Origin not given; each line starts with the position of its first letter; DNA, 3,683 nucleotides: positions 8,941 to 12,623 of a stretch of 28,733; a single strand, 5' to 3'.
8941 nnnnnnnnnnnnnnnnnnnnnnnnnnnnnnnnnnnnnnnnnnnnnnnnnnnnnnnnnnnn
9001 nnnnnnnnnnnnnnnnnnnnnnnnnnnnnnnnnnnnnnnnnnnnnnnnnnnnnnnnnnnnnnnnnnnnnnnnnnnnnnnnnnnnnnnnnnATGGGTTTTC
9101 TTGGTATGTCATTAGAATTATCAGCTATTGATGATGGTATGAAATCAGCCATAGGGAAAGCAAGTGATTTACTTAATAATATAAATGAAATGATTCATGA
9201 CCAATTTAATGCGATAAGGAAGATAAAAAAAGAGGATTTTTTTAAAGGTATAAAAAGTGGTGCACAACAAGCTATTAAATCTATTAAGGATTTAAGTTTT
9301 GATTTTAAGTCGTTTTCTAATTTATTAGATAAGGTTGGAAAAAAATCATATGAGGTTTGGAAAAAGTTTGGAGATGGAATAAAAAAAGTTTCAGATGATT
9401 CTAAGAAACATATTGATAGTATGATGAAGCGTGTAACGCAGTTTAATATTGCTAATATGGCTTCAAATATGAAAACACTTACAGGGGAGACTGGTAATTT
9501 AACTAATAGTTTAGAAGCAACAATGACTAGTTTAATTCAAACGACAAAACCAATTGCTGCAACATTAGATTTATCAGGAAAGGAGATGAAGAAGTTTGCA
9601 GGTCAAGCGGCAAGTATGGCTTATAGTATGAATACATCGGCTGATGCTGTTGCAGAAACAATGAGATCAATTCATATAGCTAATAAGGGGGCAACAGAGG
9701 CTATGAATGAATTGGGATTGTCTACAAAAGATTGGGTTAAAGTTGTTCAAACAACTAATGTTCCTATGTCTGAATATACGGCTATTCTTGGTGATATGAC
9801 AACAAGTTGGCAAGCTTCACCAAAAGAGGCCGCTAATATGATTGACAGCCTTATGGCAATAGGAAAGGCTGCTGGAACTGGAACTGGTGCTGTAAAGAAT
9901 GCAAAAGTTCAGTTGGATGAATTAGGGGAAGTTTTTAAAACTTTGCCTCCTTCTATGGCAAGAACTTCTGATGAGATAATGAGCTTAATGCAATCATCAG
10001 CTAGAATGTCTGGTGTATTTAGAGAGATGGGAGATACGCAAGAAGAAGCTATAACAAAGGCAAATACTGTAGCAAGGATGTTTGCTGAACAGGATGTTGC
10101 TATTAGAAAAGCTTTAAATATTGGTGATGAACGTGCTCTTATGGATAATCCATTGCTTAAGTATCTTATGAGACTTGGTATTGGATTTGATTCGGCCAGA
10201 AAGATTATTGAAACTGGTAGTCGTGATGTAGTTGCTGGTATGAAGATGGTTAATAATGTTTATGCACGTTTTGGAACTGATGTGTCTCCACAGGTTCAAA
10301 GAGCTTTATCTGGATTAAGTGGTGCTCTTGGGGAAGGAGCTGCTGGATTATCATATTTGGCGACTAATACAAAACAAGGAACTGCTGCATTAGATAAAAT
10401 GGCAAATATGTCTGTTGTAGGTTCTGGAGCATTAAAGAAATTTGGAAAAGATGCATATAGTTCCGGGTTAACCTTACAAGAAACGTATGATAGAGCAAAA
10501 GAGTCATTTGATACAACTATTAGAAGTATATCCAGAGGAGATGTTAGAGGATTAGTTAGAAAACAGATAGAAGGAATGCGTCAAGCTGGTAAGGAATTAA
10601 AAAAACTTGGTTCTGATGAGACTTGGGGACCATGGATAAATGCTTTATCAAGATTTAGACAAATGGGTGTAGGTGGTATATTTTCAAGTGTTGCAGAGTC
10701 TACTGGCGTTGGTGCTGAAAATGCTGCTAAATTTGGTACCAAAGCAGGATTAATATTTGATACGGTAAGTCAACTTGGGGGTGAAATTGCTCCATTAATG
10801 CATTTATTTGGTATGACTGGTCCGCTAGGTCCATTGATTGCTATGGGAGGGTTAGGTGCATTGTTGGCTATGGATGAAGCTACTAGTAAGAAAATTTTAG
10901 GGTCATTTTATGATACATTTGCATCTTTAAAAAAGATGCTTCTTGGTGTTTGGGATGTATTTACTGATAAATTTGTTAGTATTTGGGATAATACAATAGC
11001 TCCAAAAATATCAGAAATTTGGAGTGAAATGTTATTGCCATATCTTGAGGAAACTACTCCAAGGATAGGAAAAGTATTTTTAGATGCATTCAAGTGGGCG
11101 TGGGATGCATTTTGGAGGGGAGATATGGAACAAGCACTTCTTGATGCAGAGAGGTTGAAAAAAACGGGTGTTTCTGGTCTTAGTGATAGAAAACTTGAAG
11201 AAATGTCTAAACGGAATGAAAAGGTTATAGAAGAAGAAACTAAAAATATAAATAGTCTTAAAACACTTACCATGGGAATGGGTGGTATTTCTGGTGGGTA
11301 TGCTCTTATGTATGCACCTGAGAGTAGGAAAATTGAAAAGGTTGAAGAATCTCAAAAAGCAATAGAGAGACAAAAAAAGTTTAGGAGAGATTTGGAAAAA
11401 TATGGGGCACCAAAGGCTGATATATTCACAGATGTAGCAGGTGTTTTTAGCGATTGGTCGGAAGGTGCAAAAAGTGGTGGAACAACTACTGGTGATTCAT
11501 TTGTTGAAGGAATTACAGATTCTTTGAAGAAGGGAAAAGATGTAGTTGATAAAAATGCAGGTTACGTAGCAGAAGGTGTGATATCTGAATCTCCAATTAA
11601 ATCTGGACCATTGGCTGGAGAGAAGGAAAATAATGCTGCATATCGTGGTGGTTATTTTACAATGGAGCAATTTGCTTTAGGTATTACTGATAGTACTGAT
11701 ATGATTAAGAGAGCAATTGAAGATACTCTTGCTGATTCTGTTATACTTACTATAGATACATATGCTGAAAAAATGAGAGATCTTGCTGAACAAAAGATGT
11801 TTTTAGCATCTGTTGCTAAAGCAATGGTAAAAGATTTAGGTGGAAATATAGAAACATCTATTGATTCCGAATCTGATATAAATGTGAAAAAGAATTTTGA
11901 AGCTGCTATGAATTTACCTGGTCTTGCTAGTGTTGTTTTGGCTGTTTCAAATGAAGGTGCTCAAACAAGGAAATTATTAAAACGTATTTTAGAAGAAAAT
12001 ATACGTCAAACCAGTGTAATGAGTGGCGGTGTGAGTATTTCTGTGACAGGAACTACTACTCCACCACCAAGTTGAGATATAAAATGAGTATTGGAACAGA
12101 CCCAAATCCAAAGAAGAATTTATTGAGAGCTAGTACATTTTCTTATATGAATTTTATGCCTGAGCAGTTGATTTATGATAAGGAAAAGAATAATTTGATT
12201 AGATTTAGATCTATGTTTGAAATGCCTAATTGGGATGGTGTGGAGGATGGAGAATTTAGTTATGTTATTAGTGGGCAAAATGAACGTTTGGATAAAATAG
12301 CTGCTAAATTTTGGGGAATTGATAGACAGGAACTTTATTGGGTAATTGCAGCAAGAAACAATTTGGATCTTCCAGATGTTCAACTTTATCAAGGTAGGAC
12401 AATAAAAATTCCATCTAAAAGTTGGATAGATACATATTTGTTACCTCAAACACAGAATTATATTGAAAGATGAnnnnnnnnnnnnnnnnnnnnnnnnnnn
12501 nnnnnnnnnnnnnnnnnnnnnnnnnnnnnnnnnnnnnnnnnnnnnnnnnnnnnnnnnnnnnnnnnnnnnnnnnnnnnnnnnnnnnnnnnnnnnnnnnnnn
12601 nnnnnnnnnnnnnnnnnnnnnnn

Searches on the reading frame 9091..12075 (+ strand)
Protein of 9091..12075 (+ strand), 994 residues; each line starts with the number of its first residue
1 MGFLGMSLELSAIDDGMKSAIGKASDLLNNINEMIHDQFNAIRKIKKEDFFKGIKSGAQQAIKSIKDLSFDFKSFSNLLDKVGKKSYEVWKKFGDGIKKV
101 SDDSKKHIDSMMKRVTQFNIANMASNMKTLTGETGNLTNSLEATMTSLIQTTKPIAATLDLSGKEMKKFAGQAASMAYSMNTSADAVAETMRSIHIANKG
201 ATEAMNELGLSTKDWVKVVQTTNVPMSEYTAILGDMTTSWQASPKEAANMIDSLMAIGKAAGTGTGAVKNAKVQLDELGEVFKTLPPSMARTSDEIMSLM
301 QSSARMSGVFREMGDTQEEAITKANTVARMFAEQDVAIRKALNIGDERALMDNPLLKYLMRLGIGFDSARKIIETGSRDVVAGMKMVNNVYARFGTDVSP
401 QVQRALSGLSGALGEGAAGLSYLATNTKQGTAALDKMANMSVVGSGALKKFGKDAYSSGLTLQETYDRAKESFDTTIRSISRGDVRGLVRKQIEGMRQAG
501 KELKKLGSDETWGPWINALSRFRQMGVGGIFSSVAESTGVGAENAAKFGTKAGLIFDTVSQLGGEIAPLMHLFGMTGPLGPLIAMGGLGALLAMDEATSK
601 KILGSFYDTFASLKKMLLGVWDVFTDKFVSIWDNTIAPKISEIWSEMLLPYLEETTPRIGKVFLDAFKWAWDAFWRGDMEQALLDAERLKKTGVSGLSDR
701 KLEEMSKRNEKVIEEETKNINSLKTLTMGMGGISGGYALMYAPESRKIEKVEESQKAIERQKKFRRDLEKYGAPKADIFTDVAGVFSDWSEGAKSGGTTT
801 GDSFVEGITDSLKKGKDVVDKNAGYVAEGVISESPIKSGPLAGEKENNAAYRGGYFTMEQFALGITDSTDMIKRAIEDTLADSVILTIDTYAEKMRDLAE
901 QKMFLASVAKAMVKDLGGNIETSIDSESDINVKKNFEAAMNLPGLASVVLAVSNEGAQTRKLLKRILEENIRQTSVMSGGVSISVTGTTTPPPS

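Call 6: search_protein_families(library=pfam, proteins=[window:9091-12075:+], max_evalue=1)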
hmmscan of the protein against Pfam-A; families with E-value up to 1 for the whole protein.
window:9091-12075:+ (994 aa): 5 families
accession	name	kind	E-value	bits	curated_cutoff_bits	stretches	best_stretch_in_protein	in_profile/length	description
PF07464.16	ApoLp-III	-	7.7e-05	23.3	36.3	1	27-146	3-115/146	Apolipophorin-III precursor (apoLp-III)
PF24850.1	CC_BshC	-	0.0031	17.8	27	0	44-117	16-95/159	Bacillithiol biosynthesis BshC, C-terminal coiled-coil domain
PF20155.4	TMP_3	-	0.13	12.4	41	1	187-275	6-97/192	Tape measure protein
PF16854.11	VPS53_C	-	0.26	12.3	24.7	0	680-726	1-52/89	Vacuolar protein sorting-associated protein 53 C-terminus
PF01610.23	DDE_Tnp_ISL3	-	0.95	9.6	23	0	84-146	146-209/240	Transposase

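Call 7: search_protein_families(library=phrogs, proteins=[window:9091-12075:+], max_evalue=0.1)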
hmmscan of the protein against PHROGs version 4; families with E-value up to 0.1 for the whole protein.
window:9091-12075:+ (994 aa): 2 families
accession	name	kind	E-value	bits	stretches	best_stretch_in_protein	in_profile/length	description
phrog_167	-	tail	3.2e-07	29.5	1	121-832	307-928/1555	tail length tape measure protein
phrog_28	-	tail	0.0052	16.3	1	109-214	366-472/1228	tail length tape measure protein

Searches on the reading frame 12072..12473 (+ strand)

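Call 6: search_protein_families(library=pfam, proteins=[window:12072-12473:+], max_evalue=1)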
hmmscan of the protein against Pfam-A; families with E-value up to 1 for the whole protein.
window:12072-12473:+ (133 aa): 1 family
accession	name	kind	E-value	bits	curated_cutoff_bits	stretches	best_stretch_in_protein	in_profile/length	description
PF01476.26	LysM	-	0.011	16.2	20.9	1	73-114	9-43/43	LysM domain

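Call 7: search_protein_families(library=phrogs, proteins=[window:12072-12473:+], max_evalue=0.1)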
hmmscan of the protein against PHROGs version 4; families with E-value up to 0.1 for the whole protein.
window:12072-12473:+ (133 aa): 4 families
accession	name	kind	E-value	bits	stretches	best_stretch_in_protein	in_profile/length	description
phrog_7145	-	tail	3.5e-07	31.3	1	64-124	42-102/108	baseplate wedge subunit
phrog_1269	-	tail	0.014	15.8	1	70-121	35-84/99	baseplate wedge subunit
phrog_46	-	tail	0.022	15.8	1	63-115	8-60/130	baseplate hub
phrog_32309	-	unknown function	0.098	13.6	0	40-91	91-142/184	-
